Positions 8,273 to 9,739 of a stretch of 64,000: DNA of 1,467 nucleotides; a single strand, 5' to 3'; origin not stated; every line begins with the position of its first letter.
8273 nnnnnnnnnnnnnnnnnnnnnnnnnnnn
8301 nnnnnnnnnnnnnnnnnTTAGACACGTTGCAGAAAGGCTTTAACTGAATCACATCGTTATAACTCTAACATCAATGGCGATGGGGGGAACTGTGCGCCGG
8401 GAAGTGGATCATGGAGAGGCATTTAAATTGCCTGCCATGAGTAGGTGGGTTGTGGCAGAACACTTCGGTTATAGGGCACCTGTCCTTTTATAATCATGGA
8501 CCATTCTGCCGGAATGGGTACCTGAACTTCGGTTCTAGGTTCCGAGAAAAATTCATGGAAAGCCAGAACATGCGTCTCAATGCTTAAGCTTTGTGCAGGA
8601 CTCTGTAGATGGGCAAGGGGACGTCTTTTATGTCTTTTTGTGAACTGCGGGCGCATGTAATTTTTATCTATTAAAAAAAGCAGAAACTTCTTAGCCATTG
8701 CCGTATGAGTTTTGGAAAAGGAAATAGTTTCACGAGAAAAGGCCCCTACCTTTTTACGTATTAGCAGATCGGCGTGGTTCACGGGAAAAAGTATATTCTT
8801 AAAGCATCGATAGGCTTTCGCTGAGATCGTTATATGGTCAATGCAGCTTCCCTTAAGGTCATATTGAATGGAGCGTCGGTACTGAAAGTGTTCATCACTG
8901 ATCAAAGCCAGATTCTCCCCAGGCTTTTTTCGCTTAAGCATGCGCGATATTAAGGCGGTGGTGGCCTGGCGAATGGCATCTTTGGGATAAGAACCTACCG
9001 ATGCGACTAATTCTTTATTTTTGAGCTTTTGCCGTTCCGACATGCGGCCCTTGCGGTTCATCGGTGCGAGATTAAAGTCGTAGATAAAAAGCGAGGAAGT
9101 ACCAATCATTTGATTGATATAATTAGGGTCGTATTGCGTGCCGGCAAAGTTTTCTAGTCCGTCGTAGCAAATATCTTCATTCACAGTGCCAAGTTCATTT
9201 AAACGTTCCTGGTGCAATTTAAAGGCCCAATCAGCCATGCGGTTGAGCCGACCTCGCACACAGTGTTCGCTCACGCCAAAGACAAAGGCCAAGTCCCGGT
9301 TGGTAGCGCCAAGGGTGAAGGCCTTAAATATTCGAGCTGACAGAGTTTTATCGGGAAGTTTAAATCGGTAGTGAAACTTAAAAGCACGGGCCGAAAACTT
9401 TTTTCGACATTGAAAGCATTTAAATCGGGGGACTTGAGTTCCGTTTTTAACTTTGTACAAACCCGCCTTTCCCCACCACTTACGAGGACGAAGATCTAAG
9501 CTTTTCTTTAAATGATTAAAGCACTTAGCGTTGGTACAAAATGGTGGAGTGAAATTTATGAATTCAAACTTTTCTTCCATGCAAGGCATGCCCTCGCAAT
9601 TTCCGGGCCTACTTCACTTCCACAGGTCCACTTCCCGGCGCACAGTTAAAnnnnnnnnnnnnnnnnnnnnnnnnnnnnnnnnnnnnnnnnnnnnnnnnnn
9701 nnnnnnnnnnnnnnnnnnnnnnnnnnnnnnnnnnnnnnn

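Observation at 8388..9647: Complete IS element with 21-bp perfect TIRs and a zinc-ribbon transposase, inserted 3 bp after the sdhB stop codon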

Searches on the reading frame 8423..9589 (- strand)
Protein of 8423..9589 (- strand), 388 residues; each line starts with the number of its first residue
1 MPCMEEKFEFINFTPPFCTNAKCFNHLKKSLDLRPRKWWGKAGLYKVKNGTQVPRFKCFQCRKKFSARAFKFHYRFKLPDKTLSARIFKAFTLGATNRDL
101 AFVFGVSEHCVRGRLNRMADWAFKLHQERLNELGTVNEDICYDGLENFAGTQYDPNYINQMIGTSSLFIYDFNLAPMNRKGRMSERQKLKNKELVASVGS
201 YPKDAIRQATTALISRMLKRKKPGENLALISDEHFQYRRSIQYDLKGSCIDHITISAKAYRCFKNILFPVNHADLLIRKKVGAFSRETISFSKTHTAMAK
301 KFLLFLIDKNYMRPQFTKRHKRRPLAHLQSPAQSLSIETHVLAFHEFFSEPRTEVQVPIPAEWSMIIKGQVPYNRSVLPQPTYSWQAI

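Call 4: search_protein_families(library=pfam, proteins=[window:8423-9589:-], max_evalue=10)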
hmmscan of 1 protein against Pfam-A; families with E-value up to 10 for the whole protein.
window:8423-9589:- (388 aa): 0 families

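Call 5: search_protein_families(library=ncbifam, proteins=[window:8423-9589:-], max_evalue=10)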
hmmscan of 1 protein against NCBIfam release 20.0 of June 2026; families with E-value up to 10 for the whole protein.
window:8423-9589:- (388 aa): 1 family
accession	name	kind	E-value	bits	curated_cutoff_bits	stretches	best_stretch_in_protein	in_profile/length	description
NF033558.1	transpos_IS1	equivalog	0.0032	17.4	100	1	47-152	10-110/199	IS1 family transposase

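Call 7: find_homologous_proteins(query=window:8423-9589:-, max_evalue=0.001)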
Query window:8423-9589:- (388 aa): 203 proteins with E <= 0.001 among 1185 candidates; the best 120 are listed.
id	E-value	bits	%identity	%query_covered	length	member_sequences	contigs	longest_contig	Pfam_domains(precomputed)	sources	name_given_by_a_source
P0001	1.6e-267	905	100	100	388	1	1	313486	-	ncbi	-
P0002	4.8e-156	538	62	97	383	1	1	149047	-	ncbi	-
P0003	9.1e-155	534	62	96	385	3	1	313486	-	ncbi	-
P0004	6.4e-133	462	58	93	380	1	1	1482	-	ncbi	-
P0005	6.6e-127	442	55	94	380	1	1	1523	-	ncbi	-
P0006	2.2e-126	440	53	94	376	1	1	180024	-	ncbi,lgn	-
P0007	8.9e-124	432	54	94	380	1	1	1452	-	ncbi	-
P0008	1.6e-122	428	55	94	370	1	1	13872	-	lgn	-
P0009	8.0e-120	419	51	95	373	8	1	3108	-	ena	-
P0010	5.7e-119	416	53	93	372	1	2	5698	-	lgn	-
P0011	2.3e-113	397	51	94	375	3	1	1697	-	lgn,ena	-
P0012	2.0e-105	371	54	79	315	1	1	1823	-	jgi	jgi:hypothetical protein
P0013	3.5e-105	371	65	63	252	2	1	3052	-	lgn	-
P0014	5.1e-101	357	52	84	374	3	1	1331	-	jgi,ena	-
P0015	4.6e-100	354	52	84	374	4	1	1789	-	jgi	jgi:hypothetical protein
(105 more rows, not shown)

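Call 8: search_solved_structures(query=window:8423-9589:-, max_evalue=10)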
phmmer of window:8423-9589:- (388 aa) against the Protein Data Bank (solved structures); distinct sequences matched with E-value up to 10: 1.
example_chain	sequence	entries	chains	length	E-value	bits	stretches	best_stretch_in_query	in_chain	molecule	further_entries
2ely_A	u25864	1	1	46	1.5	11.2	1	49-81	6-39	Zinc finger protein 224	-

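Call 11: find_encoding_contigs(protein=P0003, flank=3000, max_places=4)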
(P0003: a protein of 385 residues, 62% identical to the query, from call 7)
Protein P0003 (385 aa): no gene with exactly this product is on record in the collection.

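Call 12: find_encoding_contigs(protein=P0002, flank=3000, max_places=4)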
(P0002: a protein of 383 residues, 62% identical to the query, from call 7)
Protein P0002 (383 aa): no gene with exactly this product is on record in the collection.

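Call 14: search_protein_families(library=pfam, alignment_id=A1, max_evalue=1)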
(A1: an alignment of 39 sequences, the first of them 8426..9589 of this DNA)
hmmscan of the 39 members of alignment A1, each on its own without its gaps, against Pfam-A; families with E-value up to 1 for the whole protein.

A. member 1, window:8426-9589:- (388 aa): 0 families

B. families by the number of members that match (of 39 scanned): 58 families (the first 25 are shown)
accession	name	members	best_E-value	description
PF00196.25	GerE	20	0.00027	Bacterial regulatory proteins, luxR family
PF08281.18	Sigma70_r4_2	13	2.8e-06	Sigma-70, region 4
PF13384.12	HTH_23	12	0.00013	Homeodomain-like domain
PF13936.12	HTH_38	10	0.00032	Helix-turn-helix domain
PF03400.19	DDE_Tnp_IS1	10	0.0063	IS1 transposase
PF13404.12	HTH_AsnC-type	9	0.0089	AsnC-type helix-turn-helix domain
PF13412.12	HTH_24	7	0.00011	Winged helix-turn-helix DNA-binding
PF06530.18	Phage_antitermQ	7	0.00059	Phage antitermination protein Q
PF13518.12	HTH_28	4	0.007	Helix-turn-helix domain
PF13551.12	HTH_29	3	0.023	Winged helix-turn helix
PF04545.22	Sigma70_r4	3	0.039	Sigma-70, region 4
PF03811.18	Zn_ribbon_InsA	3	0.048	InsA N-terminal domain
PF06145.16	Corona_NS1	3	0.11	Coronavirus nonstructural protein NS1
PF01325.25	Fe_dep_repress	2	0.023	Iron dependent repressor, N-terminal DNA binding domain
PF07508.19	Recombinase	2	0.028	Recombinase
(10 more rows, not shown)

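Call 16: find_related_loci(query=A1, collection=genome_contigs, flank=4000)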
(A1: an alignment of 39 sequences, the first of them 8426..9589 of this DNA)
Query A1 (388 aa) in genome_contigs; peptide patterns used: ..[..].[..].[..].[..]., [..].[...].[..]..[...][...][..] (x = any residue, [..] = any of these).
103 stretches matched a pattern; 44 encode a relative of the query (tblastn E <= 1e-3); 44 distinct loci.
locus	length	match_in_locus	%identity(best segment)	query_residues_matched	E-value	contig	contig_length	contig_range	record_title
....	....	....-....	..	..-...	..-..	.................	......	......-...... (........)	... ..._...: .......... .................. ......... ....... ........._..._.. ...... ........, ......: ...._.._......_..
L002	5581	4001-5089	45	13-375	2e-98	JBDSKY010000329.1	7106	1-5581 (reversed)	MAG: Bdellovibrionia bacterium isolate cluster1_bin.357 k127_10058443, whole genome shotgun sequence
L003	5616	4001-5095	45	13-377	2e-97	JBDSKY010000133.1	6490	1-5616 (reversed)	MAG: Bdellovibrionia bacterium isolate cluster1_bin.357 k127_2914915, whole genome shotgun sequence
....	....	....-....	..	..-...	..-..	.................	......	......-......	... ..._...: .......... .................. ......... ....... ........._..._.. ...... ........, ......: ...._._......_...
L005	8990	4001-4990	49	50-376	5e-96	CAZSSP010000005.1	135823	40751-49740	MAG TPA_asm: uncultured Bacteriovoracaceae bacterium isolate SRP278252_co1_810 genome assembly, contig: NODE_111_length_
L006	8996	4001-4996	48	39-374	5e-95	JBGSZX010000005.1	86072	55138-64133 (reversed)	MAG: Bdellovibrionota bacterium isolate JTS-AC59 k141_3936713, whole genome shotgun sequence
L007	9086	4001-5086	44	13-377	2e-94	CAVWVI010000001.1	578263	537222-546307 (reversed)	MAG: Oligoflexia bacterium isolate MFD09671.bin.1.114 genome assembly, contig: contig_20658, whole genome shotgun sequen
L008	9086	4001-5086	44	13-377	2e-94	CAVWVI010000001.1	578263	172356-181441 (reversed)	MAG: Oligoflexia bacterium isolate MFD09671.bin.1.114 genome assembly, contig: contig_20658, whole genome shotgun sequen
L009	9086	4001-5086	44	13-377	2e-94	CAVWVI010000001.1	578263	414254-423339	MAG: Oligoflexia bacterium isolate MFD09671.bin.1.114 genome assembly, contig: contig_20658, whole genome shotgun sequen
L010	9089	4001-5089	44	13-377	8e-92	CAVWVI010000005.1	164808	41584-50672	MAG: Oligoflexia bacterium isolate MFD09671.bin.1.114 genome assembly, contig: contig_64922, whole genome shotgun sequen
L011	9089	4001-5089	44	13-377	1e-91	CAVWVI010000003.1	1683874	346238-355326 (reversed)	MAG: Oligoflexia bacterium isolate MFD09671.bin.1.114 genome assembly, contig: contig_52851, whole genome shotgun sequen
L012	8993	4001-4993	47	39-372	1e-91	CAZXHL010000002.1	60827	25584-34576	MAG TPA_asm: uncultured Bacteriovorax sp. isolate SRP118108_co1_485 genome assembly, contig: NODE_180_length_60827_cov_5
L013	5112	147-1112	47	49-372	1e-90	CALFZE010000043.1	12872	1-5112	MAG TPA_asm: uncultured Bacteriovoracaceae bacterium isolate SRR1506984_bin.117_CONCOCT_v1.1_MAG genome assembly, contig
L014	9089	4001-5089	43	13-377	2e-90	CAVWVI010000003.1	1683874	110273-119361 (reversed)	MAG: Oligoflexia bacterium isolate MFD09671.bin.1.114 genome assembly, contig: contig_52851, whole genome shotgun sequen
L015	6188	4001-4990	46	50-377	1e-89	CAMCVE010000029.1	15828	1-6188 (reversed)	MAG: Bacteriovorax stolpii isolate ME-21oct19-152 genome assembly, contig: ME-21oct19-C5639, whole genome shotgun sequen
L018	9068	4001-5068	43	17-377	2e-84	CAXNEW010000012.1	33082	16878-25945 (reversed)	MAG: Bdellovibrionota bacterium isolate LH-05nov19-147 genome assembly, contig: LH-05nov19-C2421, whole genome shotgun s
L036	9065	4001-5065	38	13-375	7e-64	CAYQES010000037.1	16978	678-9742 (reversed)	MAG TPA_asm: uncultured Bdellovibrionales bacterium isolate SRP329715_co2_368 genome assembly, contig: NODE_6513_length_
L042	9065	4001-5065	39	13-375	2e-69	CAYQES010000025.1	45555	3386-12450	MAG TPA_asm: uncultured Bdellovibrionales bacterium isolate SRP329715_co2_368 genome assembly, contig: NODE_1669_length_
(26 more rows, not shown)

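Call 22: predict_structure(alignment_id=A1)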
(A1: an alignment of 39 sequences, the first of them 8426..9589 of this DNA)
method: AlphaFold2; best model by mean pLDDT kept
length: 388 residues; sequences in the alignment: 39
mean_pLDDT: 91.1   pTM: 0.90
mean pLDDT of the five models: 91.1, 91.0, 90.2, 89.2, 88.6
residues with pLDDT >= 90: 290; 70-90: 72; 50-70: 23; < 50: 3
segments of 3 or more residues with pLDDT < 50: 1-3
pLDDT, mean of each block of 10 residues (from residue 1): 60 89 84 72 88 92 93 87 96 95 96 96 97 96 91 91 98 93 89 92 96 97 96 96 97 93 90 95 78 88 98 96 95 98 95 93 96 86 68
secondary structure, 60 per line:
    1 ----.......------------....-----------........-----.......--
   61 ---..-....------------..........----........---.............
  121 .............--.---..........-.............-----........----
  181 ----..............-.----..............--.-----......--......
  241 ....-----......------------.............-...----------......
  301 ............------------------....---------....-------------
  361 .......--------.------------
elements in order: H5-11 H24-27 E39-46 E52-58 H67-70 H83-92 H97-104 H108-133 E140-149 E151-163 E169-176 H185-198 H205-218 E227-232 H235-244 E250-255 H268-280 H295-312 H331-334 H344-347 H361-367

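Call 40: search_protein_representatives(alignment_id=A1)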
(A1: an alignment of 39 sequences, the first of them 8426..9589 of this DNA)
Query: 39 sequences, 376 profile positions. Proteins with E-value up to 0.001 (for the whole library): 2342; up to 1e-10: 1070; up to 1e-30: 327. The best 150 are listed.
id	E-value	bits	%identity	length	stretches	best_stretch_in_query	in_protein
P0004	1.2e-166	570.8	-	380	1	1-371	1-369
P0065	1.1e-158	544.6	-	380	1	4-369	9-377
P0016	3.7e-155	533.0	-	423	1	6-371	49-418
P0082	1.8e-145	501.1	-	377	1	29-370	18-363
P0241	6.0e-140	482.9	-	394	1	5-371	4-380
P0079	4.2e-139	480.1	-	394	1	7-371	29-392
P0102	4.6e-138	476.7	-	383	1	8-371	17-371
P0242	2.4e-137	474.3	-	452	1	5-373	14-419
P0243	5.2e-133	460.1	-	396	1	8-371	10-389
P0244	2.0e-130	451.6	-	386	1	5-370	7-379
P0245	1.6e-129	448.6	-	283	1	95-369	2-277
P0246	1.4e-128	445.5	-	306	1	70-373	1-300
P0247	1.2e-120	419.3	-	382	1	5-373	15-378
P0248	1.9e-120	418.7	-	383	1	7-369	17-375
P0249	4.6e-116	404.3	-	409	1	15-372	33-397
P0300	2.2e-62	227.6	-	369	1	8-360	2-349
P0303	4.2e-61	223.4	-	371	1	9-348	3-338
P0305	1.2e-60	222.0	-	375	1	10-319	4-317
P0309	3.4e-60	220.4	-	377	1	11-353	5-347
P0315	1.6e-59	218.2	-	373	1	8-312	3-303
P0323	4.6e-58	213.4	-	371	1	11-306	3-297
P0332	1.9e-56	208.1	-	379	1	10-307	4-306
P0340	4.5e-56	206.9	-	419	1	8-307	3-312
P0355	2.0e-54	201.4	-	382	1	8-306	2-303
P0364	1.6e-53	198.5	-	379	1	8-307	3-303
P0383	3.7e-51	190.7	-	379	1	10-307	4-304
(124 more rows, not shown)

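Call 41: search_dna_similar(query=window:8426-9589:-, collection=plasmids, mode=protein, max_evalue=0.01, max_rows=25)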
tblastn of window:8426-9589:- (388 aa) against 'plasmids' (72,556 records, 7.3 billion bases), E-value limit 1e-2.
No match.

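Call 43: search_protein_families(library=pfam, alignment_id=A2, max_evalue=0.1)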
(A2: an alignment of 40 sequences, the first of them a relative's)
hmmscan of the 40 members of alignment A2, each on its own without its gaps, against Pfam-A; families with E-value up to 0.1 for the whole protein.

A. member 1, P0300 (369 aa): 5 families
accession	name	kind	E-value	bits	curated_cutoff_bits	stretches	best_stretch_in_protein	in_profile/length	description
PF13610.12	DDE_Tnp_IS240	-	0.0018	18.9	27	1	183-242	35-94/139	DDE domain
PF05714.16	PFam54_60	-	0.003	17.7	27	1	157-229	25-102/185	Borrelia Bbcrasp-1 domain containing protein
PF13912.12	zf-C2H2_6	-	0.037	14.5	25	1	41-54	1-14/27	C2H2-type zinc finger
PF02945.21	Endonuclease_7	-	0.061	13.7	23.6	0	43-90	25-69/82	Recombination endonuclease VII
PF22879.1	AIPR_N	-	0.09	13.2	28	0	182-249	62-128/151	Abortive infection phage resistance protein N-terminal domain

B. families by the number of members that match (of 40 scanned): 45 families (the first 25 are shown)
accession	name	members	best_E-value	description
PF13936.12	HTH_38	11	3.7e-06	Helix-turn-helix domain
PF13542.12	HTH_Tnp_ISL3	11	0.00098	Helix-turn-helix domain of transposase family ISL3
PF13556.12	HTH_30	7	0.00019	PucR C-terminal helix-turn-helix domain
PF13404.12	HTH_AsnC-type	5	0.0062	AsnC-type helix-turn-helix domain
PF08281.18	Sigma70_r4_2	5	0.013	Sigma-70, region 4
PF13384.12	HTH_23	4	0.0099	Homeodomain-like domain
PF00096.32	zf-C2H2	4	0.02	Zinc finger, C2H2 type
PF02796.21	HTH_7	3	0.0019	Helix-turn-helix domain of resolvase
PF18024.7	HTH_50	2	0.0016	Helix-turn-helix domain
PF00196.25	GerE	2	0.0039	Bacterial regulatory proteins, luxR family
PF13912.12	zf-C2H2_6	2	0.0084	C2H2-type zinc finger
PF13412.12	HTH_24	2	0.015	Winged helix-turn-helix DNA-binding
PF08279.18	HTH_11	2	0.038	HTH domain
PF14353.12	CpXC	2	0.039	CpXC protein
PF00126.33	HTH_1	2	0.051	Bacterial regulatory helix-turn-helix protein, lysR family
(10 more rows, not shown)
